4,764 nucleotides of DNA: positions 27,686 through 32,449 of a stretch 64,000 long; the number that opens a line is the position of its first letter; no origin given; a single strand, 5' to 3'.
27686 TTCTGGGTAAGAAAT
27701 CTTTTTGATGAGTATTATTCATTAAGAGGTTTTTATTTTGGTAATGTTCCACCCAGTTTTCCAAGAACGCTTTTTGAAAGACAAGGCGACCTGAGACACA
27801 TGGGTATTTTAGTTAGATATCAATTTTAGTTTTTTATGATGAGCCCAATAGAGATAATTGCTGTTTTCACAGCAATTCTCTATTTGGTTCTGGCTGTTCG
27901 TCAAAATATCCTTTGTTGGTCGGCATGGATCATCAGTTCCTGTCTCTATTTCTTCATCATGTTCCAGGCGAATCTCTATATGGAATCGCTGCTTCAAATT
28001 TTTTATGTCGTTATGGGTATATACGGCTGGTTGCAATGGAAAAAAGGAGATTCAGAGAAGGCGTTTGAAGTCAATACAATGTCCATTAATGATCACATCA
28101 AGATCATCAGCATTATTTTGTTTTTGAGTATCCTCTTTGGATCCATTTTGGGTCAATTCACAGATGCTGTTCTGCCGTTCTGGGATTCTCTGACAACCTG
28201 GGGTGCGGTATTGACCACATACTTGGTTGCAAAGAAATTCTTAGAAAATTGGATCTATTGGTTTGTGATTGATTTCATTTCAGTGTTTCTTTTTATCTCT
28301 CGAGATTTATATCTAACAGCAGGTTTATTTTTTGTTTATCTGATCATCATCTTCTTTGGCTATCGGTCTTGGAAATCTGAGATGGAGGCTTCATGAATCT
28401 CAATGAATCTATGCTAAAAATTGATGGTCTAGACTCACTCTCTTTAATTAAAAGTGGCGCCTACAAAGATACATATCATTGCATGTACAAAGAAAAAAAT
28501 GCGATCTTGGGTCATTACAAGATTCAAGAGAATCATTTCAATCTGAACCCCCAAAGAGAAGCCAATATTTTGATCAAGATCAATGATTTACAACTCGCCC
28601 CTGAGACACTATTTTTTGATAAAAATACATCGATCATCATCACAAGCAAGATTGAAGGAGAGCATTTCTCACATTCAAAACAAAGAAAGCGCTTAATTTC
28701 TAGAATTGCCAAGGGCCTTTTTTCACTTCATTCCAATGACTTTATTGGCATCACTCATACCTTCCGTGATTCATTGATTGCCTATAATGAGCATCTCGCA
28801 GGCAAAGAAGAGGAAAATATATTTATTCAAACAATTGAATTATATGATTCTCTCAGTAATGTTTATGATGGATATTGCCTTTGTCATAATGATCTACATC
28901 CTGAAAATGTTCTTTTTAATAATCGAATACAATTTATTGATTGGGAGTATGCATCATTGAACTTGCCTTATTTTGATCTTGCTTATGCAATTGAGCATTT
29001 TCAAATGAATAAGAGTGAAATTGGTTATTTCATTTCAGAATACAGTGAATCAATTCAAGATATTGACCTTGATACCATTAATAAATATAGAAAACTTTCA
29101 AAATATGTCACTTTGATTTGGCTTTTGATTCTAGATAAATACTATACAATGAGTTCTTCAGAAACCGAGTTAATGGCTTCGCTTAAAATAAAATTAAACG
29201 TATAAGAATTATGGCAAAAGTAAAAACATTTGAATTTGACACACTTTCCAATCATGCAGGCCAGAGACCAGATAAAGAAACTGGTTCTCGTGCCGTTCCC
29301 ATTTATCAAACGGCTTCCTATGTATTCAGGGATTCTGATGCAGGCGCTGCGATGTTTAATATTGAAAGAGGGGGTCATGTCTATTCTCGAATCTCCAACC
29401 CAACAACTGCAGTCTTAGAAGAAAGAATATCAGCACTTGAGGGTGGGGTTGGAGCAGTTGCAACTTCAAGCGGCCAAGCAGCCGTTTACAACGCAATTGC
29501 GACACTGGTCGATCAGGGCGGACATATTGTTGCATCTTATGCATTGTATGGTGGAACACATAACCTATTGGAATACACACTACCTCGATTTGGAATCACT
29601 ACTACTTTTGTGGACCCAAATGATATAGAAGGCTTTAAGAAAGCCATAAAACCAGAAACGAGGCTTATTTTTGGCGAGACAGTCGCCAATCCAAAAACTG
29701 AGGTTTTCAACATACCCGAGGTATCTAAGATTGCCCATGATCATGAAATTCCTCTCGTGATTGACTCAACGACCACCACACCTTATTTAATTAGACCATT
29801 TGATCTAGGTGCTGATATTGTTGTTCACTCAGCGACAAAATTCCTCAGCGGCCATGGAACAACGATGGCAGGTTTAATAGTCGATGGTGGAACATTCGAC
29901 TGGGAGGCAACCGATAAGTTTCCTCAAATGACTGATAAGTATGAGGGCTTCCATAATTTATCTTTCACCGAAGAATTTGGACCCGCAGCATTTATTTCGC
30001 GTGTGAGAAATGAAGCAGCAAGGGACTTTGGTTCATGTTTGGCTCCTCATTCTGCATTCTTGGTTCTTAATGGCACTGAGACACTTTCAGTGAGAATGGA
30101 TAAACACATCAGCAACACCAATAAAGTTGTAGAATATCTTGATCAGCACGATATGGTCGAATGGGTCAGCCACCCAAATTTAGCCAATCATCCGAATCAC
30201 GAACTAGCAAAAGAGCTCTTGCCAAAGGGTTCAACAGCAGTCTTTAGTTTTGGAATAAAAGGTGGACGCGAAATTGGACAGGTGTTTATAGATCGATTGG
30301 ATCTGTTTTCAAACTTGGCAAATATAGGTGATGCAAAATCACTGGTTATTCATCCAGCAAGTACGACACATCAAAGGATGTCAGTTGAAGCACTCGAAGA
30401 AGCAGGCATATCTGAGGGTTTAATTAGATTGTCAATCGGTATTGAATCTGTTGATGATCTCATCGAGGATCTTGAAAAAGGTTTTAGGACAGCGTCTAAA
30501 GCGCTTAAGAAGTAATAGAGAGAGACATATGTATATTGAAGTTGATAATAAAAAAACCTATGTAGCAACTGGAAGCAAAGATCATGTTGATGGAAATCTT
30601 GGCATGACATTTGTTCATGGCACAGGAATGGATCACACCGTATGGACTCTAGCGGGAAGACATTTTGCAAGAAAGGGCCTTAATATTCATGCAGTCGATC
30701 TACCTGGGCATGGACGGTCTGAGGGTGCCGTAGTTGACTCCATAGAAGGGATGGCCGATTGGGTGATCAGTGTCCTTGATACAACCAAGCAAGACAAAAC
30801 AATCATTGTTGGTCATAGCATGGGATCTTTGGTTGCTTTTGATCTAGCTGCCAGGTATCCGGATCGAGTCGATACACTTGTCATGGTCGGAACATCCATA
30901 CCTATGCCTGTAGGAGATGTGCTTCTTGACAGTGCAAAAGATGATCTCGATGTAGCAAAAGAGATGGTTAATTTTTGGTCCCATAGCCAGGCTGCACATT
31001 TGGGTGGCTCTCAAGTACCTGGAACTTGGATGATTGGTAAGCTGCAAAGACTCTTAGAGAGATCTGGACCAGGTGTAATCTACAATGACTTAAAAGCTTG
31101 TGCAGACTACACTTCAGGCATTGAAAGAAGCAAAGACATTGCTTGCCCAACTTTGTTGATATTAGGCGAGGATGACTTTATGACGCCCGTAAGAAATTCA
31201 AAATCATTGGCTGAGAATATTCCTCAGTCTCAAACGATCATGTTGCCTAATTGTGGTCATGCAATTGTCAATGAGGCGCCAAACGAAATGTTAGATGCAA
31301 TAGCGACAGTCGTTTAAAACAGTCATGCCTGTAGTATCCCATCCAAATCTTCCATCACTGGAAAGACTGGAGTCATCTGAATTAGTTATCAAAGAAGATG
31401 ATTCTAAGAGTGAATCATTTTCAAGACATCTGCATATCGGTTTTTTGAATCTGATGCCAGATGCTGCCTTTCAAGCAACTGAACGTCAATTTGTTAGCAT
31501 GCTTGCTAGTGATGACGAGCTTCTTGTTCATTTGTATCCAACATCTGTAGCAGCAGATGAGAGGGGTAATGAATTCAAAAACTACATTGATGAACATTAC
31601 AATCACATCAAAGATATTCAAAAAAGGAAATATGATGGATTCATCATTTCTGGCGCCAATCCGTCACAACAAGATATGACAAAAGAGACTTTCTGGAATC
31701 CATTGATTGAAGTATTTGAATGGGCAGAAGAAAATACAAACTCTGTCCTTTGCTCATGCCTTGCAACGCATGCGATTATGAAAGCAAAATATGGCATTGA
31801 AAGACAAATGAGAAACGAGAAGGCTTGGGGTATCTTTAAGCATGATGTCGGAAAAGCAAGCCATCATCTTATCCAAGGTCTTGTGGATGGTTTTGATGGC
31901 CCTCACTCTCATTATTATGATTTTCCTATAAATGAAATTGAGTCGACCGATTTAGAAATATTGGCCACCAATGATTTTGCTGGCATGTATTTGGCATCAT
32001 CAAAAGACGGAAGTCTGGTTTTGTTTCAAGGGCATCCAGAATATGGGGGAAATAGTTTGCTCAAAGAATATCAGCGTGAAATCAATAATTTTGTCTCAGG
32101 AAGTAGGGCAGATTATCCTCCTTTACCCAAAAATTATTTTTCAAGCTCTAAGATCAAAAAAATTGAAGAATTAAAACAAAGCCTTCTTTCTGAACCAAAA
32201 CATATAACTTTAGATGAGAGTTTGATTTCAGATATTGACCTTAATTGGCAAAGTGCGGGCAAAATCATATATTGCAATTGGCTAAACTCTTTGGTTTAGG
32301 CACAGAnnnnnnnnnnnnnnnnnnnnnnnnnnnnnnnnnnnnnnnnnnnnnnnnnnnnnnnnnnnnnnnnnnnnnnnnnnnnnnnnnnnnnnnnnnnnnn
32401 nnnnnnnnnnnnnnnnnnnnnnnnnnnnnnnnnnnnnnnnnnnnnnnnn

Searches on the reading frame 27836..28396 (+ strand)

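Call 29: search_protein_families(library=pfam, proteins=[window:27836-28396:+], max_evalue=0.01)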
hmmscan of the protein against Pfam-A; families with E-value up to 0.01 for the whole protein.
window:27836-28396:+ (186 aa): 1 family
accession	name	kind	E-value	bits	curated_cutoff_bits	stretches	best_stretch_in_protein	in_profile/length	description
PF04973.17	NMN_transporter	-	1.7e-50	171.8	27.3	1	3-180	1-174/175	Nicotinamide mononucleotide transporter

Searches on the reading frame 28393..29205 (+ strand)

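Call 26: search_protein_families(library=pfam, proteins=[window:28393-29205:+], max_evalue=0.001)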
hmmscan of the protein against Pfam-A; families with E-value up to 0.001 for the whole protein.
window:28393-29205:+ (270 aa): 3 families
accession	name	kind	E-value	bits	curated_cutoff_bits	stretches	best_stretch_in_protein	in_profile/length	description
PF01636.29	APH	-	8.5e-16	58.9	23.2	1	16-207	2-217/239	Phosphotransferase enzyme family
PF01633.27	Choline_kinase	-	4.1e-08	33.3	29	1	151-205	152-209/300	Choline/ethanolamine kinase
PF02958.26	EcKL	-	0.0002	21.2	22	1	136-223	192-287/294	Ecdysteroid kinase-like family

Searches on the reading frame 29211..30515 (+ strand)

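Call 26: search_protein_families(library=pfam, proteins=[window:29211-30515:+], max_evalue=0.001)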
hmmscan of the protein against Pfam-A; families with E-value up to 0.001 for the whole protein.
window:29211-30515:+ (434 aa): 3 families
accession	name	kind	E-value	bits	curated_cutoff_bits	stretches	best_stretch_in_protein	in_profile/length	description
PF01053.26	Cys_Met_Meta_PP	-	2.5e-133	444.8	27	1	10-425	1-380/381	Cys/Met metabolism PLP-dependent enzyme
PF00266.25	Aminotran_5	-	5e-06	26.2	21.5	1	85-219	71-210/371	Aminotransferase class-V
PF01041.23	DegT_DnrJ_EryC1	-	0.00038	20.2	19.8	1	64-187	24-147/360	DegT/DnrJ/EryC1/StrS aminotransferase family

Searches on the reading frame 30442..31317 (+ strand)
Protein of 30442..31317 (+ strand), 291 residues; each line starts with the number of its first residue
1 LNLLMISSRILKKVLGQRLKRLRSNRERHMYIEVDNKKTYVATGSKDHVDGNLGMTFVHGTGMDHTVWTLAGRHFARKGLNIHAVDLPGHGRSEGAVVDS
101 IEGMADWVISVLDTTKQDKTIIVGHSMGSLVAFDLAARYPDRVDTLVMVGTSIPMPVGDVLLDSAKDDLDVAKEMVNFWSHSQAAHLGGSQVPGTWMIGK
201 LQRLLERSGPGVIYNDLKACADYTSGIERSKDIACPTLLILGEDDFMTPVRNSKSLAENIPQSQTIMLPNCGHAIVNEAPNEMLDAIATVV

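Call 26: search_protein_families(library=pfam, proteins=[window:30442-31317:+], max_evalue=0.001)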
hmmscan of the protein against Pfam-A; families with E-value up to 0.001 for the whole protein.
window:30442-31317:+ (291 aa): 11 families
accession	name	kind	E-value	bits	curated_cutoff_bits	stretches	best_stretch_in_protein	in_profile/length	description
PF00561.26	Abhydrolase_1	-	1e-29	104.4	25.8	1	57-276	5-241/245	alpha/beta hydrolase fold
PF12146.15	Hydrolase_4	-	5.5e-22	78.7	27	2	56-153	8-111/239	Serine aminopeptidase, S33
PF12697.13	Abhydrolase_6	-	9.6e-22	79.1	26.3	1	57-285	3-216/217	Alpha/beta hydrolase family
PF00975.26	Thioesterase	-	1.6e-09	38.8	26.4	1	79-175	27-125/226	Thioesterase domain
PF03096.20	Ndr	-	7.2e-07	28.6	23.3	1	85-288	61-273/283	Ndr family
PF07819.20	PGAP1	-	2e-05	24.9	24.3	1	114-186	87-158/233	PGAP1-like alpha/beta domain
PF06821.19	Ser_hydrolase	-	3.4e-05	24.3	22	0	105-150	40-89/172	Serine hydrolase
PF03959.19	FSH1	-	4.2e-05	23.8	21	1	229-278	155-204/211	Serine hydrolase (FSH1)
PF00756.26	Esterase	-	0.00026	21.3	22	1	105-146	103-143/251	Putative esterase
PF08386.16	Abhydrolase_4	-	0.00043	20.8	21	1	233-282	33-81/103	TAP-like protein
PF01738.24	DLH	-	0.00079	19.5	21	0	227-281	136-194/217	Dienelactone hydrolase family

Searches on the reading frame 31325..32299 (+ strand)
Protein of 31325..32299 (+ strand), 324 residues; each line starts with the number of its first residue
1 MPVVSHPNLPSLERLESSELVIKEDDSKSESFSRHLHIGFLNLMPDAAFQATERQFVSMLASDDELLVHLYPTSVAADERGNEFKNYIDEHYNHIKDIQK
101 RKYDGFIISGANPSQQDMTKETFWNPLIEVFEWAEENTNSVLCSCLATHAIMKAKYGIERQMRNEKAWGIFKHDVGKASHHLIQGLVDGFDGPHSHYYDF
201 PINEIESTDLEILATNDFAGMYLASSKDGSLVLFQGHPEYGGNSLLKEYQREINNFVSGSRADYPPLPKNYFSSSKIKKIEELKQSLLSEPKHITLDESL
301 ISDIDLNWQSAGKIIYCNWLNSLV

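Call 26: search_protein_families(library=pfam, proteins=[window:31325-32299:+], max_evalue=0.001)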
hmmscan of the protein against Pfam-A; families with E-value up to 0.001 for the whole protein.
window:31325-32299:+ (324 aa): 2 families
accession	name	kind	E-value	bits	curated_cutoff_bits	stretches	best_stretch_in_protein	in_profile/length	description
PF04204.22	HTS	-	5.7e-69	232.8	27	1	3-322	2-290/298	Homoserine O-succinyltransferase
PF00117.34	GATase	-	2.5e-05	24.5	22.8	1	91-242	32-175/190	Glutamine amidotransferase class-I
